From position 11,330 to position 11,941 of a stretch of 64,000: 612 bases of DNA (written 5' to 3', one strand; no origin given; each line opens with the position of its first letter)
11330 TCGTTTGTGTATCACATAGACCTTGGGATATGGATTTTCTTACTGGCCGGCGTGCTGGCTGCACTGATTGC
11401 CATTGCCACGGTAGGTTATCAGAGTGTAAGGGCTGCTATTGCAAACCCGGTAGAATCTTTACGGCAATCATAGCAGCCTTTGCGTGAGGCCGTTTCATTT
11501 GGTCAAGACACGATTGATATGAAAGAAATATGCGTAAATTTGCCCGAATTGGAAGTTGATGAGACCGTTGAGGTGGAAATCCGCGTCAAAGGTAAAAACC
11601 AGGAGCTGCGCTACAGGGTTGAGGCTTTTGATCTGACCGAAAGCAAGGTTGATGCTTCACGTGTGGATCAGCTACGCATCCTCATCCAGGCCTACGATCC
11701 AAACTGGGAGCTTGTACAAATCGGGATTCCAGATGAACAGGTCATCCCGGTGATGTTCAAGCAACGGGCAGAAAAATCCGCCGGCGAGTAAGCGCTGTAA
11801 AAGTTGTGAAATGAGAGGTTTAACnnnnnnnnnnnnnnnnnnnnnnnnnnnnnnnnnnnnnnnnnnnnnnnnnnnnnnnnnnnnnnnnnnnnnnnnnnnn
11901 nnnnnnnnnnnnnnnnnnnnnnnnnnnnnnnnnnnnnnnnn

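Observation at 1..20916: ECF43-like sigma plus Ser/Thr-kinase/TPR sensor embedded in an expanded set of duplicated-FtsX (MacB-type) permeases: candidate phospho-sigma-controlled envelope efflux island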

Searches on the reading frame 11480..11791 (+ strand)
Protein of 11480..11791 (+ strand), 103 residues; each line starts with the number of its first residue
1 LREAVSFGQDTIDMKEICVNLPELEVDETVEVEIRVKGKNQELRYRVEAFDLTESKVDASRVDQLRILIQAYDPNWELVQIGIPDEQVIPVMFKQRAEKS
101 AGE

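Call 3: search_protein_families(library=pfam, proteins=[window:11480-11791:+])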
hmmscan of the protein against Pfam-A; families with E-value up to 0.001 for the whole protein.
window:11480-11791:+ (103 aa): 0 families

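Call 30: find_homologous_proteins(query=window:11519-11788:+, max_evalue=0.001)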
Query seq(90 aa) (90 aa): 24 proteins with E <= 0.001 among 25 candidates.
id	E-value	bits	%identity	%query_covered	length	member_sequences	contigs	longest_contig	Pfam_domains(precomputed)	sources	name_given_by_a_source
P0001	1.8e-50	186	100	100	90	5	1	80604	-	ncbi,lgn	ncbi:MAG: hypothetical protein AAF564_01130 [Bacteroidota bacterium]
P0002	2.2e-43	163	88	100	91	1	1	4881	-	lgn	-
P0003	8.8e-43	162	87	100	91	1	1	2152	-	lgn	-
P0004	1.5e-42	161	87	100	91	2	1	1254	-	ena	-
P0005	5.2e-38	146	82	93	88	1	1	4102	-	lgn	-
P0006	3.7e-37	144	80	97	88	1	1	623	-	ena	-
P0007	4.5e-36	140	78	97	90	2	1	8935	-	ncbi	-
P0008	1.3e-35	139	79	93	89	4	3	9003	-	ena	-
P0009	1.5e-35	139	78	93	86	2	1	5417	-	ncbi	-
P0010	2.9e-35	138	76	93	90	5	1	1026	-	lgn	-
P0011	3.4e-35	137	78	93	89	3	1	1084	-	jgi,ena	-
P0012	2.2e-34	135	75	93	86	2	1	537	-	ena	-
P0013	3.4e-34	134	73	97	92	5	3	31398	-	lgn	-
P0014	3.7e-34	134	76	92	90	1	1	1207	-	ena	-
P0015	3.8e-34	134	78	94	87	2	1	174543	-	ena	-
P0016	7.2e-34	133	74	96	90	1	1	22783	-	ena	-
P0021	1.4e-22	97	54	98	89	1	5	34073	-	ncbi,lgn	-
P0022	2.2e-22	97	57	98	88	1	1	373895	-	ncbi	ncbi:MAG: hypothetical protein R2834_05700 [Rhodothermales bacterium]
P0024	1.2e-19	88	53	94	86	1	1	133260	-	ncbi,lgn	-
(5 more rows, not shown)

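Call 31: find_encoding_contigs(protein=P0022, flank=10000, max_places=2)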
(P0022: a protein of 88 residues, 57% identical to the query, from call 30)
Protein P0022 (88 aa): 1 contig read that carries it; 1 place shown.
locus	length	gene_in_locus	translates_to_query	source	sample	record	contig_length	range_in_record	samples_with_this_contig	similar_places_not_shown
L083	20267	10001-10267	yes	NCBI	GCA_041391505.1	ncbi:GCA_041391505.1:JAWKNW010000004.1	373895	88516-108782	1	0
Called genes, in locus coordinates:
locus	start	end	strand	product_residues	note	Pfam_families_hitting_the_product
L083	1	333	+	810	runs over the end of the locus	PF12704:MacB_PCD, PF02687:FtsX, PF12704:MacB_PCD, PF02687:FtsX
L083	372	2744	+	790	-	PF12704:MacB_PCD, PF02687:FtsX, PF12704:MacB_PCD, PF02687:FtsX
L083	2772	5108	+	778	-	PF12704:MacB_PCD, PF02687:FtsX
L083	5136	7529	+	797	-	PF12704:MacB_PCD, PF02687:FtsX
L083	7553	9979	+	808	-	PF12704:MacB_PCD, PF02687:FtsX, PF12704:MacB_PCD (weak), PF02687:FtsX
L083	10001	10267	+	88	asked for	-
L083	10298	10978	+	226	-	PF02463:SMC_N (weak), PF00005:ABC_tran, PF13304:AAA_21 (faint)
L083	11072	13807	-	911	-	PF00330:Aconitase, PF00694:Aconitase_C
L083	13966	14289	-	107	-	PF02452:PemK_toxin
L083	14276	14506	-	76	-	-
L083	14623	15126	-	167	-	-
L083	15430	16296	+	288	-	-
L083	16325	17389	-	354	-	PF01244:Peptidase_M19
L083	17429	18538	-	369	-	-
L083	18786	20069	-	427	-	PF13243:SQHop_cyclase_C (weak)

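Call 32: find_encoding_contigs(protein=P0024, flank=10000, max_places=2)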
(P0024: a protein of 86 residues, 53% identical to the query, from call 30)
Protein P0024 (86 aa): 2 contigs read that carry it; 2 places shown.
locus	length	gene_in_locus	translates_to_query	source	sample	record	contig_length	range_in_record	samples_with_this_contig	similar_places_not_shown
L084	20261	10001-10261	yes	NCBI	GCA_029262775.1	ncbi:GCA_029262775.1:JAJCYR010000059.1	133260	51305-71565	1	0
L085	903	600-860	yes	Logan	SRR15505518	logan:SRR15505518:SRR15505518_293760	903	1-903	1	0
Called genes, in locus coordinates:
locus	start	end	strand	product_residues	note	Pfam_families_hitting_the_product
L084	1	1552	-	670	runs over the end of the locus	-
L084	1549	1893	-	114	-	PF11969:DcpS_C, PF01230:HIT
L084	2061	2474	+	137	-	PF01242:PTPS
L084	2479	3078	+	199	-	PF01227:GTP_cyclohydroI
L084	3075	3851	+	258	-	PF08659:KR, PF13561:adh_short_C2, PF00106:adh_short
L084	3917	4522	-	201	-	PF02622:DUF179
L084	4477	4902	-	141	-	-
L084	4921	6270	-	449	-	PF02518:HATPase_c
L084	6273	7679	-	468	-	PF00072:Response_reg, PF00158:Sigma54_activat, PF14532:Sigma54_activ_2, PF07728:AAA_5, PF25601:AAA_lid_14, PF02954:HTH_8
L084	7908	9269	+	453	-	PF25967:RND-MFP_C (weak)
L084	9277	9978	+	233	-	PF00005:ABC_tran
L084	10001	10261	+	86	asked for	-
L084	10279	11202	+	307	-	-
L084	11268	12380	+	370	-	PF13349:DUF4097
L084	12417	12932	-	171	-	PF13302:Acetyltransf_3, PF00583:Acetyltransf_1 (weak)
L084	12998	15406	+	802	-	PF00749:tRNA-synt_1c, PF03950:tRNA-synt_1c_C, PF20974:tRNA-synt_1c_C2, PF02637:GatB_Yqey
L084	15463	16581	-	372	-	PF26549:Tricorn_N (faint)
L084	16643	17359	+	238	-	PF00005:ABC_tran, PF13175:AAA_15 (faint), PF13304:AAA_21 (faint)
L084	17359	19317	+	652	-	PF00583:Acetyltransf_1, PF13673:Acetyltransf_10, PF14401:RLAN, PF08443:RimK (weak)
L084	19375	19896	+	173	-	-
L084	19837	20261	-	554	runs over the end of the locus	-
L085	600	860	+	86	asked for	-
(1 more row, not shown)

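Call 33: find_encoding_contigs(protein=P0015, flank=10000, max_places=2)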
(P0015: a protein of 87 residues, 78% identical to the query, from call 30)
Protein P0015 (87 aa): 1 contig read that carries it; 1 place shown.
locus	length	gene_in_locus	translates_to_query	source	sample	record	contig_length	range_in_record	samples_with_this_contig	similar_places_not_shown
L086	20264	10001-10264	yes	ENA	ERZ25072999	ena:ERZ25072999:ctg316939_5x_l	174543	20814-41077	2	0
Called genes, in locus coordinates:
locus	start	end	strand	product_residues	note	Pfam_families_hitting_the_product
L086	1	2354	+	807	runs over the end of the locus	PF12704:MacB_PCD, PF02687:FtsX, PF12704:MacB_PCD (weak), PF02687:FtsX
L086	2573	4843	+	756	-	PF12704:MacB_PCD, PF02687:FtsX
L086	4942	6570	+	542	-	PF12704:MacB_PCD, PF02687:FtsX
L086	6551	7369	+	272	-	PF02687:FtsX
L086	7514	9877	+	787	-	PF12704:MacB_PCD, PF02687:FtsX, PF12704:MacB_PCD, PF02687:FtsX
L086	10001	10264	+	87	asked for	-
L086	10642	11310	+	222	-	PF00005:ABC_tran, PF02463:SMC_N (weak), PF13304:AAA_21 (weak)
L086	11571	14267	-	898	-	PF06452:CBM9_1 (weak), PF19313:DUF5916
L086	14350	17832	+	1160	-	PF16743:PliI (faint), PF01839:FG-GAP (faint), PF13517:FG-GAP_3, PF07593:UnbV_ASPIC, PF13517:FG-GAP_3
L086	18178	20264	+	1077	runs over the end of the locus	PF13715:CarbopepD_reg_2, PF07715:Plug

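Call 34: find_encoding_contigs(protein=P0013, flank=10000, max_places=3)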
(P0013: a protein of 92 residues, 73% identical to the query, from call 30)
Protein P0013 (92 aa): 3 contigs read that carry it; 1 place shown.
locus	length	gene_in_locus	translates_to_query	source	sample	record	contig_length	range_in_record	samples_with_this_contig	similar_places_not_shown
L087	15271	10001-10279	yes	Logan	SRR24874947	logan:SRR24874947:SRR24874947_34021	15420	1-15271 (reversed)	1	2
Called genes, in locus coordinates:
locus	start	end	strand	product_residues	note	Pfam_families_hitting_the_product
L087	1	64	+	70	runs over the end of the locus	?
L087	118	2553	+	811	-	PF12704:MacB_PCD, PF02687:FtsX, PF12704:MacB_PCD (weak), PF02687:FtsX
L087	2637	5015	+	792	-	PF12704:MacB_PCD, PF02687:FtsX, PF12704:MacB_PCD (weak), PF02687:FtsX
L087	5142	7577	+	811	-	PF12704:MacB_PCD, PF02687:FtsX, PF12704:MacB_PCD, PF02687:FtsX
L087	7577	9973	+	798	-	PF12704:MacB_PCD, PF02687:FtsX, PF12704:MacB_PCD, PF02687:FtsX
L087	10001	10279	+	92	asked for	-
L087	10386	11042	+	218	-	PF02463:SMC_N (faint), PF00005:ABC_tran, PF13304:AAA_21 (weak)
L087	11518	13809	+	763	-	PF19313:DUF5916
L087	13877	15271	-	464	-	?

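Call 35: find_encoding_contigs(protein=P0016, flank=10000, max_places=2)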
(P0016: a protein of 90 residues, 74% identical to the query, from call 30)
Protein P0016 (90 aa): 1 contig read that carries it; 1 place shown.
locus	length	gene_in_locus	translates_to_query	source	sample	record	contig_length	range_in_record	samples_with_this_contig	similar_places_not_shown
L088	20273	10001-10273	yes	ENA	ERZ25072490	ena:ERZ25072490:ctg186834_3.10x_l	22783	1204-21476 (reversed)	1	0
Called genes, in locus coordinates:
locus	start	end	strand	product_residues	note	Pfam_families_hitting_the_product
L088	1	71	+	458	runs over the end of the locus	?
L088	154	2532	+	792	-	PF12704:MacB_PCD, PF02687:FtsX, PF12704:MacB_PCD (weak), PF02687:FtsX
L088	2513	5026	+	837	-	PF12704:MacB_PCD, PF02687:FtsX, PF12704:MacB_PCD, PF02687:FtsX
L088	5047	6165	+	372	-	PF12704:MacB_PCD, PF02687:FtsX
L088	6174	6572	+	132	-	-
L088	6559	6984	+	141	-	PF12704:MacB_PCD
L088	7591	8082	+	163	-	PF12704:MacB_PCD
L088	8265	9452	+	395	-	PF02687:FtsX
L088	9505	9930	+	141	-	PF02687:FtsX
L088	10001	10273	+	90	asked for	-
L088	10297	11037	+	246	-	PF02463:SMC_N (faint), PF00005:ABC_tran, PF13304:AAA_21 (weak)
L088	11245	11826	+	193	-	PF07638:Sigma70_ECF, PF08281:Sigma70_r4_2, PF04545:Sigma70_r4 (weak)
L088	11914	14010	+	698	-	PF01636:APH (faint), PF00069:Pkinase, PF07714:PK_Tyr_Ser-Thr, PF03109:ABC1 (weak), PF13424:TPR_12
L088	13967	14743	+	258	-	PF13176:TPR_7 (faint), PF13374:TPR_10 (faint), PF13424:TPR_12 (faint), PF13428:TPR_14 (faint), PF14559:TPR_19 (faint), PF17874:TPR_MalT (weak)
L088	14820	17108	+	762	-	PF19313:DUF5916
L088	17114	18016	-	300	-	PF01073:3Beta_HSD, PF01370:Epimerase, PF05368:NmrA, PF13460:NAD_binding_10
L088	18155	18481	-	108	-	PF12867:DinB_2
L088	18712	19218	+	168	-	-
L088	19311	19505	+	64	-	-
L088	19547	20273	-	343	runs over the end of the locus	PF02424:ApbE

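Call 36: find_encoding_contigs(protein=P0021, flank=10000, max_places=3)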
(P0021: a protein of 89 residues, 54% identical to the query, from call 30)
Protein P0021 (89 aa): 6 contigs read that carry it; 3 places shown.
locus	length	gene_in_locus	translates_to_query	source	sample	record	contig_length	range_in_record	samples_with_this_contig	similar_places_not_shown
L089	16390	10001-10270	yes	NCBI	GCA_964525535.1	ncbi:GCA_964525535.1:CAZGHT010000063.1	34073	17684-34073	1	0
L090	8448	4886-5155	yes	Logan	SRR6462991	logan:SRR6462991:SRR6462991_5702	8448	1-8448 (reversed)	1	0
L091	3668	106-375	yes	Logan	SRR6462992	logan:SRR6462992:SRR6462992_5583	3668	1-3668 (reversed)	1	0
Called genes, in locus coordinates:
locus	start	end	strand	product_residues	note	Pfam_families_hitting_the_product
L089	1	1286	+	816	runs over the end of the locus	PF12704:MacB_PCD, PF02687:FtsX, PF12704:MacB_PCD (weak), PF02687:FtsX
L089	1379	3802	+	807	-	PF12704:MacB_PCD, PF02687:FtsX, PF12704:MacB_PCD (weak), PF02687:FtsX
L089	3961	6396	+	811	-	PF12704:MacB_PCD, PF02687:FtsX, PF12704:MacB_PCD (weak), PF02687:FtsX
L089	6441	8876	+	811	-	PF12704:MacB_PCD, PF02687:FtsX, PF12704:MacB_PCD, PF02687:FtsX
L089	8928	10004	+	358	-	PF12704:MacB_PCD, PF02687:FtsX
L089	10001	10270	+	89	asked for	-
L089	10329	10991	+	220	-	PF02463:SMC_N (faint), PF00005:ABC_tran, PF13304:AAA_21 (faint)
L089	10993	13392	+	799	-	PF12704:MacB_PCD, PF02687:FtsX, PF12704:MacB_PCD (weak), PF02687:FtsX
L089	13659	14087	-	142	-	PF14347:DUF4399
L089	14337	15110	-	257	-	PF00106:adh_short, PF08659:KR (weak), PF13561:adh_short_C2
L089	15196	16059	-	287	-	PF01073:3Beta_HSD (weak), PF01370:Epimerase, PF05368:NmrA, PF13460:NAD_binding_10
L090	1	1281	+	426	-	?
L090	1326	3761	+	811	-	PF12704:MacB_PCD, PF02687:FtsX, PF12704:MacB_PCD, PF02687:FtsX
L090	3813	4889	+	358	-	PF12704:MacB_PCD, PF02687:FtsX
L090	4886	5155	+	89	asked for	-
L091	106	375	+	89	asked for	-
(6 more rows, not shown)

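Call 58: search_protein_families(library=pfam, proteins=[P0001, P0024, L084:10279-11202:+], max_evalue=1)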
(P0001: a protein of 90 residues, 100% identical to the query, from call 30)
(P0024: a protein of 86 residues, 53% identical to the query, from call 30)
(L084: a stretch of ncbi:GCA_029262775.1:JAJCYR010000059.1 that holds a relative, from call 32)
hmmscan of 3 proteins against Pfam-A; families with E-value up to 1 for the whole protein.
P0001 (90 aa): 1 family
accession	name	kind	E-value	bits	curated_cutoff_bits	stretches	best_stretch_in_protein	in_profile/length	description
PF18413.7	Neuraminidase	-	0.12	12.5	25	1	62-83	50-72/171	Neuraminidase-like domain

P0024 (86 aa): 1 family
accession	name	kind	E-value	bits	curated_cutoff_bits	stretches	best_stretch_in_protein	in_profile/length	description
PF13601.12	HTH_34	-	0.14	12.8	27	1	4-34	31-61/80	Winged helix DNA-binding domain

L084:10279-11202:+ (307 aa): 0 families

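Call 62: predict_structure(alignment_id=A2)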
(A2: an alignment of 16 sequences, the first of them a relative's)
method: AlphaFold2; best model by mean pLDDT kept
length: 90 residues; sequences in the alignment: 16
mean_pLDDT: 63.8   pTM: 0.51
mean pLDDT of the five models: 63.8, 54.4, 51.0, 47.5, 46.9
residues with pLDDT >= 90: 0; 70-90: 26; 50-70: 54; < 50: 10
segments of 3 or more residues with pLDDT < 50: 1-3, 86-90
pLDDT, mean of each block of 10 residues (from residue 1): 52 65 60 72 58 67 73 71 55
secondary structure, 60 per line:
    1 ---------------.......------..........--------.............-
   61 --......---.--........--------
elements in order: E16-22 E29-38 H47-59 E63-68 E75-82

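Call 66: fold_search(model_id=the predicted structure, library=pdb)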
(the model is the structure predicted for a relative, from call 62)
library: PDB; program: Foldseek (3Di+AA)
matches with E <= 10: 1597; with E <= 0.001: 0
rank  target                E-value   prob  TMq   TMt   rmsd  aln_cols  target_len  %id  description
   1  9esy_A                2.4e-02  0.90  0.33  0.13  11.1        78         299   18  CDK2-cyclin A in complex with FragLite 16 (released 2025-04-09)
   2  6gva_A                2.6e-02  0.87  0.33  0.13  10.9        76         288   16  CDK2/cyclin A2 in complex with pyrazolo[4,3-d]pyrimidine inhibitor LGR4455 (released 2019-05-01)
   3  6rij_A                5.1e-02  0.77  0.33  0.13  11.1        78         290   18  CDK2/cyclin A2 in complex with open-ring 5-nitrosopyrimidine inhibitor LC436 (released 2020-07-22)
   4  3eoc_C                5.1e-02  0.77  0.33  0.13  10.9        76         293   18  Cdk2/CyclinA complexed with a imidazo triazin-2-amine (released 2008-11-04)
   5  3ej1_A                5.4e-02  0.77  0.33  0.13  10.9        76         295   18  CDK2/CyclinA complexed with a pyrazolopyridazine inhibitor (released 2008-10-21)
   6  3ej1_C                6.1e-02  0.75  0.33  0.13  10.9        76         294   18  CDK2/CyclinA complexed with a pyrazolopyridazine inhibitor (released 2008-10-21)
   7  9esx_A                6.5e-02  0.75  0.33  0.13  11.2        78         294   18  CDK2-cyclin A in complex with FragLite 17 (released 2025-04-09)
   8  1h24_A                6.5e-02  0.47  0.28  0.12  10.9        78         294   15  CDK2/CyclinA in complex with a 9 residue recruitment peptide from E2F (released 2003-02-01)
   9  4eop_C                6.9e-02  0.72  0.33  0.13  11.0        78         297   18  Thr 160 phosphorylated CDK2 Q131E - human cyclin A3 complex with the inhibitor RO3306 (released 2013-02-06)
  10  3dog_A                6.9e-02  0.72  0.33  0.13  11.1        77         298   18  Structure of Thr 160 phosphorylated CDK2/cyclin A in complex with the inhibitor N-&-N1 (released 2008-09-30)
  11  3iec_B                6.9e-02  0.72  0.33  0.12  10.2        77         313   16  Helicobacter pylori CagA Inhibits PAR1/MARK Family Kinases by Mimicking Host Substrates (released 2009-12-08)
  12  9esp_A                7.4e-02  0.72  0.33  0.13  11.1        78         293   18  CDK2-cyclin A in complex with FragLite 26 (released 2025-04-09)
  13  6gub_C                7.8e-02  0.69  0.33  0.13  11.2        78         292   18  CDK2/CyclinA in complex with Flavopiridol (released 2018-12-05)
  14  4cfu_A                8.3e-02  0.72  0.34  0.13  11.0        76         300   16  Structure-based design of C8-substituted O6-cyclohexylmethoxyguanine CDK1 and 2 inhibitors. (released 2014-12-10)
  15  9esn_A                8.3e-02  0.69  0.33  0.13  11.1        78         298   18  CDK2-cyclin A in complex with FragLite 28 (released 2025-04-09)
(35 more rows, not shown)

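Call 89: search_protein_representatives(alignment_id=A2)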
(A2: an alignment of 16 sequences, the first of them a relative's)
Query: 16 sequences, 89 profile positions. Proteins with E-value up to 0.001 (for the whole library): 179; up to 1e-10: 81; up to 1e-30: 3. The best 150 are listed.
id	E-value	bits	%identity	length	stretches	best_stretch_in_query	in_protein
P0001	2.5e-43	162.0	-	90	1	1-88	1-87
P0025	6.7e-34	131.8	-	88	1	1-85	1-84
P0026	3.5e-31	123.1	-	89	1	1-86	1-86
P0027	5.8e-29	116.0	-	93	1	1-85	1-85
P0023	1.8e-26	108.0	-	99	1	1-62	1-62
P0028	1.1e-25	105.5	-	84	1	1-85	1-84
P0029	4.9e-22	93.8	-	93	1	1-84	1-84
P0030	1.6e-21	92.2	-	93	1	1-83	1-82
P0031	3.9e-21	90.9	-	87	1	1-85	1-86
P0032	5.5e-21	90.5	-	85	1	1-85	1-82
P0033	1.2e-20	89.3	-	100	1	2-87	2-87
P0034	2.0e-20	88.7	-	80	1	1-84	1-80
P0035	5.0e-20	87.4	-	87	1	1-86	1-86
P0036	7.3e-20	86.8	-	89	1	1-86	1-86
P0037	2.4e-19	85.2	-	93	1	1-87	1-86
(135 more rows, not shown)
